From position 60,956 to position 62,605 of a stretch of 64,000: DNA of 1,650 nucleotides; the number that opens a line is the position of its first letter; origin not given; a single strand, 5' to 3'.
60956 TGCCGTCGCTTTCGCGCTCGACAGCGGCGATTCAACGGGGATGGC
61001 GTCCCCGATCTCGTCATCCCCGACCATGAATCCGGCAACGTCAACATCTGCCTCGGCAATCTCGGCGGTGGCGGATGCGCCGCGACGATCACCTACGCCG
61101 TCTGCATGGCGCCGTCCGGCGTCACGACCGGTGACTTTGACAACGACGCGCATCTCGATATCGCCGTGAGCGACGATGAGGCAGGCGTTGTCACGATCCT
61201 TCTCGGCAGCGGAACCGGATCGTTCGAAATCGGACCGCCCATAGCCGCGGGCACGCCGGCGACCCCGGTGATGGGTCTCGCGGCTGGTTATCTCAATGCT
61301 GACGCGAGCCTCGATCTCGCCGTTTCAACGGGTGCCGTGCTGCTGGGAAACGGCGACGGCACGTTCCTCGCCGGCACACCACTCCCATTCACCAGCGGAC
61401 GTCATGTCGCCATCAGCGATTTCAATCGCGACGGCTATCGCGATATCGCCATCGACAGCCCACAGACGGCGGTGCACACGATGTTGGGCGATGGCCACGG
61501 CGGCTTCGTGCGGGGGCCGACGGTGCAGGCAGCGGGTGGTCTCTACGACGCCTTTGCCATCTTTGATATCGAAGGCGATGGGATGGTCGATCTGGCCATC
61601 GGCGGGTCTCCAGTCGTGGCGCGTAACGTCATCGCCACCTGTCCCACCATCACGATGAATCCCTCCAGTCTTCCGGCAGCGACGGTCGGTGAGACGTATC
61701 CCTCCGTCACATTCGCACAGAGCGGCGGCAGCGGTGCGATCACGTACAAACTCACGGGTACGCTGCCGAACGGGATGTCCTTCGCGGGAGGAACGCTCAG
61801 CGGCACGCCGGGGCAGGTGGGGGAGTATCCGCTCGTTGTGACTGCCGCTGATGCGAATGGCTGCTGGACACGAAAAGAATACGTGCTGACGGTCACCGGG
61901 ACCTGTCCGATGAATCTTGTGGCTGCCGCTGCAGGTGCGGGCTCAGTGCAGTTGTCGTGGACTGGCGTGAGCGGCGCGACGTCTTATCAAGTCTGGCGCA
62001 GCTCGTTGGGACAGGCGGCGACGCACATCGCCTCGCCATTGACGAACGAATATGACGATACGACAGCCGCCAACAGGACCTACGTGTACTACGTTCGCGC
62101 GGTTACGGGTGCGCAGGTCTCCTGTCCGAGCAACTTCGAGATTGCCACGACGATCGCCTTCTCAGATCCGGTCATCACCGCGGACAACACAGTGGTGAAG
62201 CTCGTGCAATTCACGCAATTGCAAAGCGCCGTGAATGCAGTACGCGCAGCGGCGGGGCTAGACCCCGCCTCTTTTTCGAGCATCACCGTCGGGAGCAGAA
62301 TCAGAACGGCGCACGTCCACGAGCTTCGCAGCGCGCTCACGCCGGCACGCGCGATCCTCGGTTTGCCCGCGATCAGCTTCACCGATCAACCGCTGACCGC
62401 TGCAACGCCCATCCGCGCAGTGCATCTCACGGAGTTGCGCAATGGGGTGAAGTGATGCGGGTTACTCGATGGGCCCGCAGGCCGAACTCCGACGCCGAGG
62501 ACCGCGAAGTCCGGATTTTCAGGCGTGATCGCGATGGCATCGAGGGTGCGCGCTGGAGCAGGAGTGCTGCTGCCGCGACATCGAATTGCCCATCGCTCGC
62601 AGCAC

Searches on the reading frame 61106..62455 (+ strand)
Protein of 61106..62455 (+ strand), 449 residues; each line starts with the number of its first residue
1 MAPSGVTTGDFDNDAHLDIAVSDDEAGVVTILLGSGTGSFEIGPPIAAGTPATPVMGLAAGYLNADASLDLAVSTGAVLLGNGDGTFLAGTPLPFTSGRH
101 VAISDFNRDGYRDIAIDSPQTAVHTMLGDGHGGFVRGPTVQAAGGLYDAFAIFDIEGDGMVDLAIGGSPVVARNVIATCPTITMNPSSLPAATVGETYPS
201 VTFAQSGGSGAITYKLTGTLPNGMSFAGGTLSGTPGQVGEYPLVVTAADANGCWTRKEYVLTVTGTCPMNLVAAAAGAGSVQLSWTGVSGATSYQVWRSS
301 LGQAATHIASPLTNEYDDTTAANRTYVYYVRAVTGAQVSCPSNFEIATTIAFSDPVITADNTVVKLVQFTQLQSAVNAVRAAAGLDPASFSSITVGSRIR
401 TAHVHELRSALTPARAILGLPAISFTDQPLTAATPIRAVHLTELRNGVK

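Call 3: search_protein_families(library=pfam, proteins=[window:61106-62455:+], max_evalue=1)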
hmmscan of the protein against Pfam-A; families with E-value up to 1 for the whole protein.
window:61106-62455:+ (449 aa): 6 families
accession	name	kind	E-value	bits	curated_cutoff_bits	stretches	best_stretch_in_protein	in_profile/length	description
PF13517.12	FG-GAP_3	-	9e-15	55.5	26.9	3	10-73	1-61/61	FG-GAP-like repeat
PF05345.18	He_PIG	-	1.4e-09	38.7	24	1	181-264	2-96/96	Putative Ig domain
PF01839.29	FG-GAP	-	0.00015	22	22.1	2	98-120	2-24/37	FG-GAP repeat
PF00041.27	fn3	-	0.02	15.6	25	1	268-342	3-81/84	Fibronectin type III domain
PF13405.12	EF-hand_6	-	0.14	12.4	25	1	146-163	2-19/30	EF-hand domain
PF00036.39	EF-hand_1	-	0.31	11.1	25.4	1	147-163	3-19/29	EF hand domain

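Call 4: search_protein_families(library=ncbifam, proteins=[window:61106-62455:+], max_evalue=1)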
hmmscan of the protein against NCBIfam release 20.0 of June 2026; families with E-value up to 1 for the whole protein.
window:61106-62455:+ (449 aa): 2 families
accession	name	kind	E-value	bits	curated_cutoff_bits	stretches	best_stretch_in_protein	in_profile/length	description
NF047539.1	XAC2610_fam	domain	0.0022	18.4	35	1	102-121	2-21/89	XAC2610-related protein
NF058678.1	EncB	exception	0.14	12.4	210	1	368-433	79-147/160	encapsulin nanocompartment ferritin-like cargo protein EncB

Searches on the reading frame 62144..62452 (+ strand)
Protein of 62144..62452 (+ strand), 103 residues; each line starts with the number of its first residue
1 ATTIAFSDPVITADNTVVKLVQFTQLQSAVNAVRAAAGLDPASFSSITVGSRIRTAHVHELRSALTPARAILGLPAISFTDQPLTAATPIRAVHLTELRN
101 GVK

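Call 6: search_protein_families(library=pfam, proteins=[window:62144-62452:+], max_evalue=10)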
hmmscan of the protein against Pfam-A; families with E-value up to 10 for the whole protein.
seq(103 aa): 1 family
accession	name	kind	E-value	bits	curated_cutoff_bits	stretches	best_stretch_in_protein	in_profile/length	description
PF02371.22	Transposase_20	-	0.15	12.9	21.3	1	12-67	14-70/87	Transposase IS116/IS110/IS902 family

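Call 16: search_protein_families(library=phrogs, proteins=[window:62147-62452:+], max_evalue=1)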
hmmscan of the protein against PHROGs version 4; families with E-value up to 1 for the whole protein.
window:62147-62452:+ (102 aa): 1 family
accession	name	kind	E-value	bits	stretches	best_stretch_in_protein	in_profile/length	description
phrog_19954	-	unknown function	0.18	12.9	1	30-43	32-45/55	-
